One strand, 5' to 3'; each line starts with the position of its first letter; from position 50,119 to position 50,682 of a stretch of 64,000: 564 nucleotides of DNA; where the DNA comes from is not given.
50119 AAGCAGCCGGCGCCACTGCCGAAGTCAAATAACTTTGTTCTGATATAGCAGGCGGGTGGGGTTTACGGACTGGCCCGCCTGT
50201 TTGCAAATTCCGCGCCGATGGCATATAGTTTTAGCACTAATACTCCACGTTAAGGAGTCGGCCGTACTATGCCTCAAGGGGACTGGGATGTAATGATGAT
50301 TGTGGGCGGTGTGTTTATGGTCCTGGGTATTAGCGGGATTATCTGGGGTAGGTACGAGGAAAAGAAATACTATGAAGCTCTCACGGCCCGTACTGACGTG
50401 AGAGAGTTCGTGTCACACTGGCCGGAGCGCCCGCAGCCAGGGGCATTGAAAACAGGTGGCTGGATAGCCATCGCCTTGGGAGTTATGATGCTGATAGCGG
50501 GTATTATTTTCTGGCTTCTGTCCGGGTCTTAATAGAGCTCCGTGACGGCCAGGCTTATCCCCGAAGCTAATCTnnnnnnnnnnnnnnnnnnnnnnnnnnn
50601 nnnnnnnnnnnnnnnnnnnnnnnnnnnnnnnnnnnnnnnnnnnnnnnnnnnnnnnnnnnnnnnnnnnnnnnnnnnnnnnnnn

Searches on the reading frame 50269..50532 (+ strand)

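Call 4: search_protein_families(library=pfam, proteins=[window:50269-50532:+], max_evalue=1)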
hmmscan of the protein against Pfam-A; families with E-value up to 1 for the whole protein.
window:50269-50532:+ (87 aa): 9 families
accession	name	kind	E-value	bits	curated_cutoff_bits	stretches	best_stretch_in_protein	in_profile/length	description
PF02656.20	DUF202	-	0.004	18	23.4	0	62-84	35-57/68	Domain of unknown function (DUF202)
PF14007.11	YtpI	-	0.0067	17.2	29.4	1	8-36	57-84/87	YtpI-like protein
PF01292.26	Ni_hydr_CYTB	-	0.032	14.4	30.1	1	11-83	46-123/179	Prokaryotic cytochrome b561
PF11127.14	YgaP-like_TM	-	0.044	14.4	25.3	1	60-82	32-51/66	Inner membrane protein YgaP-like, transmembrane domain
PF15873.10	DUF4730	-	0.15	12.8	27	1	59-79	24-45/55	Domain of unknown function (DUF4730)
PF11239.13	DUF3040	-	0.16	12.7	24.7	0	59-80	43-64/84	Protein of unknown function (DUF3040)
PF09838.14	DUF2065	-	0.21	12.1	24.3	0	67-81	2-16/56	Uncharacterized protein conserved in bacteria (DUF2065)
PF11381.13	DUF3185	-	0.54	10.7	25.3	0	11-80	2-57/59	Protein of unknown function (DUF3185)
PF18969.5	DUF5708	-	0.79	10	26.9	0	8-21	41-54/60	Family of unknown function (DUF5708)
